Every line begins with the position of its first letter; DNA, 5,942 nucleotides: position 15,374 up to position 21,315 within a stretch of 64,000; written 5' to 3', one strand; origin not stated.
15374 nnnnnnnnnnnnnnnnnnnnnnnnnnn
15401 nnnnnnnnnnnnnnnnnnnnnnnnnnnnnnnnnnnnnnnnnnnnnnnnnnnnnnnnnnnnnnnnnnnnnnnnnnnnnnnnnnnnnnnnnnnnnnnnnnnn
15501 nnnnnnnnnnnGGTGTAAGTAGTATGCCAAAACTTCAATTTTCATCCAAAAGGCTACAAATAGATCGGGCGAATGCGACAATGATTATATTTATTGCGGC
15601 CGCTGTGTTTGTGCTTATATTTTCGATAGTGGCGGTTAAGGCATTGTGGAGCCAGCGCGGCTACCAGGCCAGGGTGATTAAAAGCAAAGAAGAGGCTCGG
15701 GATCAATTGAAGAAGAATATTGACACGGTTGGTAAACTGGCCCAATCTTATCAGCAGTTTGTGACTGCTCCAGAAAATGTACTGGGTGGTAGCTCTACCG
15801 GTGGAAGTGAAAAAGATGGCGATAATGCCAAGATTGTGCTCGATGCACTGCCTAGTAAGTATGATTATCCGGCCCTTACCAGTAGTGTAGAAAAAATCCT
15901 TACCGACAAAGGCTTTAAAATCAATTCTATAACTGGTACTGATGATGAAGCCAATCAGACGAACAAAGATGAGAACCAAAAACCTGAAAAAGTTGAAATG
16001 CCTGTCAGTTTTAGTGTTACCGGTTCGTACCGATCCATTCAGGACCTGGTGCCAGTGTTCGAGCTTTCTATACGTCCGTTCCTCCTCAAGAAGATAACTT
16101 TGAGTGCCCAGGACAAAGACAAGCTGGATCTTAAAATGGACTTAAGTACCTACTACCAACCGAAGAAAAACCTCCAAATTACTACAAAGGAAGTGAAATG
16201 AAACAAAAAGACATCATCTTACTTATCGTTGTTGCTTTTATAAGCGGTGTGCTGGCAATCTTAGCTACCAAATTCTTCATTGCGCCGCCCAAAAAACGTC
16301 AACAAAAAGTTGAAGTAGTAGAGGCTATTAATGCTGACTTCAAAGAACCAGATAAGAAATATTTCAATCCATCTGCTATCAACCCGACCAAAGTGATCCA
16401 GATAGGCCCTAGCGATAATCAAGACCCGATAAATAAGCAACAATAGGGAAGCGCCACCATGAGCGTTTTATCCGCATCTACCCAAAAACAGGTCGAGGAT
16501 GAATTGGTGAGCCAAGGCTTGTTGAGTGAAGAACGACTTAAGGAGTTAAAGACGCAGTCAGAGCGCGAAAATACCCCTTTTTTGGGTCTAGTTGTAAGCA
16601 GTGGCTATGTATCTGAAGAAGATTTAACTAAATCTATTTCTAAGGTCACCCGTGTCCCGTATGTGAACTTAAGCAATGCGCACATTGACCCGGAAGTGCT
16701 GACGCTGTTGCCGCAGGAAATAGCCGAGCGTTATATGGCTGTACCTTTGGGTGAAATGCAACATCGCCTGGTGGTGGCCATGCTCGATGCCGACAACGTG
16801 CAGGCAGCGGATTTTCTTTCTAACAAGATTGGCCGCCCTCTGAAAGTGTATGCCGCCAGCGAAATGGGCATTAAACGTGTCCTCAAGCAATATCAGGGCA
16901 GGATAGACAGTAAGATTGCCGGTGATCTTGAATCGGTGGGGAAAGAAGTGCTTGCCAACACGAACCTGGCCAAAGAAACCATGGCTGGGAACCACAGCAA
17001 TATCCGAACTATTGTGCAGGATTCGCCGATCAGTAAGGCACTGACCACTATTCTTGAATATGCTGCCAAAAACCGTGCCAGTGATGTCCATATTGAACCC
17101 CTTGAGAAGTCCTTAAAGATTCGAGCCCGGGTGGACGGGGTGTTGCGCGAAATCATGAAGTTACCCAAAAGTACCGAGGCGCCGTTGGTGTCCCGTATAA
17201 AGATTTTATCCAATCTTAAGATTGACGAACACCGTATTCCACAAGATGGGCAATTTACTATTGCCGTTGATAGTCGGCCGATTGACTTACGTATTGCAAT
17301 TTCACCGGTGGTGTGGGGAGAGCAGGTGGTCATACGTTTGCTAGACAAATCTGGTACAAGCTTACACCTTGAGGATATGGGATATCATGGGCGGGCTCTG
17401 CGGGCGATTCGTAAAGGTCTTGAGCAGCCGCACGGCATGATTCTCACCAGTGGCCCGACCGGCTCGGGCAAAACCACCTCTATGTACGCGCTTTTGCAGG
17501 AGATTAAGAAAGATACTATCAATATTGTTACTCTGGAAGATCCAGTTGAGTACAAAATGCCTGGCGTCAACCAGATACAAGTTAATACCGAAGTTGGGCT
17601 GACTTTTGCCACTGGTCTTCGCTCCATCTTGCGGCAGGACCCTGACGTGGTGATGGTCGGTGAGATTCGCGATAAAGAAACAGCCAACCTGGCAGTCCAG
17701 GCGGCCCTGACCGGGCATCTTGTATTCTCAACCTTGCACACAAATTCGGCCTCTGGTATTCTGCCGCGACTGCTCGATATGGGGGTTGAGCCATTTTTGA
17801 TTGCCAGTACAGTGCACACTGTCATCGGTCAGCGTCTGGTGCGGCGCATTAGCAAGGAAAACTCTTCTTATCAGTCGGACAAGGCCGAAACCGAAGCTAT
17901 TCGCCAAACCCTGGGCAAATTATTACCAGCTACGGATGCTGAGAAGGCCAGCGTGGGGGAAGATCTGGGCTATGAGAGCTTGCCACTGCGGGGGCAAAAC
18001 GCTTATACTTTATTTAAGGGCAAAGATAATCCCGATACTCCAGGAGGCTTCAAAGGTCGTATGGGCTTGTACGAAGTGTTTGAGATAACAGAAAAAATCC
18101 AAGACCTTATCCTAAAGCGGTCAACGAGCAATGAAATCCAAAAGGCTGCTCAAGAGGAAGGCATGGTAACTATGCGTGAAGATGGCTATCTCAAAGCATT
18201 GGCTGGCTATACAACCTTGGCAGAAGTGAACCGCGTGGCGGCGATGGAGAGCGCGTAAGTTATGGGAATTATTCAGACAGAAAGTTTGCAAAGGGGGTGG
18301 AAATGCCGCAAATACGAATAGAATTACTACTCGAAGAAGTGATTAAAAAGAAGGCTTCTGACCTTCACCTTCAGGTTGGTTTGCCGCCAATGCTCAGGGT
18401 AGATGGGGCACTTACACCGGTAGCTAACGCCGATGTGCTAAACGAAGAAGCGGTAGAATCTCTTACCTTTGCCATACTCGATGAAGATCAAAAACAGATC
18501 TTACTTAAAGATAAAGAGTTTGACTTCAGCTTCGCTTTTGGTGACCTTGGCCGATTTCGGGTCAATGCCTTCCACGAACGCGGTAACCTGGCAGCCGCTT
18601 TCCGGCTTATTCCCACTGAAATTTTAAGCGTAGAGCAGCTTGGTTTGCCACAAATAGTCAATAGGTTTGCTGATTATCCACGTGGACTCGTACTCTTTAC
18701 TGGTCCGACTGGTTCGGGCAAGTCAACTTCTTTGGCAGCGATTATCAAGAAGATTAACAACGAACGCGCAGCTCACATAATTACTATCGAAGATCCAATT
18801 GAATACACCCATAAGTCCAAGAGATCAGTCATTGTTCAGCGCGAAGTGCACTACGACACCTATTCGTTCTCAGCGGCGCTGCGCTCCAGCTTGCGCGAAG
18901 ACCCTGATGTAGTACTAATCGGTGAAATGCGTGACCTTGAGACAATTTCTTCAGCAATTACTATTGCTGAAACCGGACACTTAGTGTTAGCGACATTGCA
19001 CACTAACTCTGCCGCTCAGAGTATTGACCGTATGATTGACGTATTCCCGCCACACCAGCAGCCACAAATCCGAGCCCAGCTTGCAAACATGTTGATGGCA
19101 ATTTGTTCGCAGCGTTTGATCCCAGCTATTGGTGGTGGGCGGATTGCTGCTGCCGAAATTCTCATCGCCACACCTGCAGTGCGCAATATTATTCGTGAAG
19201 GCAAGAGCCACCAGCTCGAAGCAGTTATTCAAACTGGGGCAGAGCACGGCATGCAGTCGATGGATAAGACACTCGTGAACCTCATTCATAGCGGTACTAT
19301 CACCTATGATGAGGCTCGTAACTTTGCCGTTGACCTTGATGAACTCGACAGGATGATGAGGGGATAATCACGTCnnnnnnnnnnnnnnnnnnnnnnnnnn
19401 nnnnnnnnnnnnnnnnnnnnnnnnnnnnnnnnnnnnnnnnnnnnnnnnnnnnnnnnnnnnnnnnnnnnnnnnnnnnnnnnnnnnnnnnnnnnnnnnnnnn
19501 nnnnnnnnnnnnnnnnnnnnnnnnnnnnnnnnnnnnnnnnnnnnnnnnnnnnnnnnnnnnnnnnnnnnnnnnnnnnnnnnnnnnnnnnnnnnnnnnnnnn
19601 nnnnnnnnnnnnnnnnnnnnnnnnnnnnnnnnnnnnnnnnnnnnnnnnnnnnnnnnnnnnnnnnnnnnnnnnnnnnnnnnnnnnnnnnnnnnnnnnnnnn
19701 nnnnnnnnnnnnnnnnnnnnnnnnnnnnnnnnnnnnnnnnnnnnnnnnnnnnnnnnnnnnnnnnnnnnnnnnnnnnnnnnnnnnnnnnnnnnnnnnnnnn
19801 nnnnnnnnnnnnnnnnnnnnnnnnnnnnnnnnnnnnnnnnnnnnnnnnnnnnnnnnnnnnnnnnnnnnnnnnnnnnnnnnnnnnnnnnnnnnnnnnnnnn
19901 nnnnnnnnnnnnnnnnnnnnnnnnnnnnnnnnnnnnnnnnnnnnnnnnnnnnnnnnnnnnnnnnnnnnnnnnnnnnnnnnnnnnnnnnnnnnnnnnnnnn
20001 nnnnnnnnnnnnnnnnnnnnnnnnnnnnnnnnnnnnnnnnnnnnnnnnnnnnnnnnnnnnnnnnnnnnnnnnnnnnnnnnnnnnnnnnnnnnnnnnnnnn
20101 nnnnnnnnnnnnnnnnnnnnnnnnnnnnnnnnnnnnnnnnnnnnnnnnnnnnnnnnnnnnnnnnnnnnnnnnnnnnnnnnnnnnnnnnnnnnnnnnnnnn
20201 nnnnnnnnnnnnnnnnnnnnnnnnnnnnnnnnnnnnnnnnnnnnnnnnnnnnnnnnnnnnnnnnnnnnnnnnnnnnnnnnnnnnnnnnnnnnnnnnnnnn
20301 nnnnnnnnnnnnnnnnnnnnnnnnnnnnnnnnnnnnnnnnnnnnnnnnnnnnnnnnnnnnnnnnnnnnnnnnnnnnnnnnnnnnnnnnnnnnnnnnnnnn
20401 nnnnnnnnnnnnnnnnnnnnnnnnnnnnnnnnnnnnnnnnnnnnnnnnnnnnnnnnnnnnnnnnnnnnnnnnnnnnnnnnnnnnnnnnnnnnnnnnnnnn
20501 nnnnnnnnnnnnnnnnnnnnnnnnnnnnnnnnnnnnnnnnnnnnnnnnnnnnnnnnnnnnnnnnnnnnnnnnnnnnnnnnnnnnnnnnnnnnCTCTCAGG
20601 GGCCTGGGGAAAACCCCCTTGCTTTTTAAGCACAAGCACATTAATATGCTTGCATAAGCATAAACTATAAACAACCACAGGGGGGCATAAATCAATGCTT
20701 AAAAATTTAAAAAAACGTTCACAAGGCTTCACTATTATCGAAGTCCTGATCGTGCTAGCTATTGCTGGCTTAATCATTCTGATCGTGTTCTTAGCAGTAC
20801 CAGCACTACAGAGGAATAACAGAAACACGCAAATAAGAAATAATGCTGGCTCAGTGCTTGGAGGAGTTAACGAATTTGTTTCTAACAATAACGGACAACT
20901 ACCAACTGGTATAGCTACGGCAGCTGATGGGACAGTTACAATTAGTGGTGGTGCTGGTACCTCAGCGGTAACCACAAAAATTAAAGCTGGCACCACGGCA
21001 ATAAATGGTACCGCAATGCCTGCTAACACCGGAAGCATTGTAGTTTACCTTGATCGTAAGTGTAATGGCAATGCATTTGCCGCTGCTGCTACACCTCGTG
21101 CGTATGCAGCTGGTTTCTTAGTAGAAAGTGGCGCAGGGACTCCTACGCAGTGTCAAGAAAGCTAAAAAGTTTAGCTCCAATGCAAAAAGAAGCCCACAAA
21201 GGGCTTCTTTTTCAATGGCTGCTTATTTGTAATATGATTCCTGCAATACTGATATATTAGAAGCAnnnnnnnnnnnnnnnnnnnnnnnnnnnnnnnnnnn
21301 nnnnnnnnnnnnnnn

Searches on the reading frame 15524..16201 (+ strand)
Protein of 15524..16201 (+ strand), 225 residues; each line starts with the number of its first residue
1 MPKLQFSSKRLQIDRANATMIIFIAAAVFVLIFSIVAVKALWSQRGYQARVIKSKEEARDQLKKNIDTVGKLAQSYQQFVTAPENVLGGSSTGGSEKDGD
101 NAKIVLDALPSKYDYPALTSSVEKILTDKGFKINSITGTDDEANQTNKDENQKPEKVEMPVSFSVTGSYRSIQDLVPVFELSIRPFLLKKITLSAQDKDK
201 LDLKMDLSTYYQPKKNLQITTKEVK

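Call 31: search_protein_families(library=pfam, proteins=[window:15524-16201:+], max_evalue=0.01)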
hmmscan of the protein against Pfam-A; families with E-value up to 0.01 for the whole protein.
window:15524-16201:+ (225 aa): 1 family
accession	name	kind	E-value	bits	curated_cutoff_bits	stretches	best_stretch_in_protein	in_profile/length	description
PF04350.18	PilO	-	1.9e-06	28.5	22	1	103-210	40-141/145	Pilus assembly protein, PilO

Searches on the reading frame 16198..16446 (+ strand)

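Call 31: search_protein_families(library=pfam, proteins=[window:16198-16446:+], max_evalue=0.01)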
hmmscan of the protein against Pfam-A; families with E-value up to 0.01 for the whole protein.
window:16198-16446:+ (82 aa): 1 family
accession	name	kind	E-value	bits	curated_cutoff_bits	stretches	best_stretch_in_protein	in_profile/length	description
PF00916.26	Sulfate_transp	-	0.0075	15.5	23.2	1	9-62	189-242/380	Sulfate permease family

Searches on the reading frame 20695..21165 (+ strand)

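Call 31: search_protein_families(library=pfam, proteins=[window:20695-21165:+], max_evalue=0.01)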
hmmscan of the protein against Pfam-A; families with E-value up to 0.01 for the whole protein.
window:20695-21165:+ (156 aa): 1 family
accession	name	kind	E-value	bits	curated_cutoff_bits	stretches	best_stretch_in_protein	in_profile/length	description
PF07963.17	N_methyl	-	5.9e-08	32.4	21.2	1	6-32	1-27/27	Prokaryotic N-terminal methylation motif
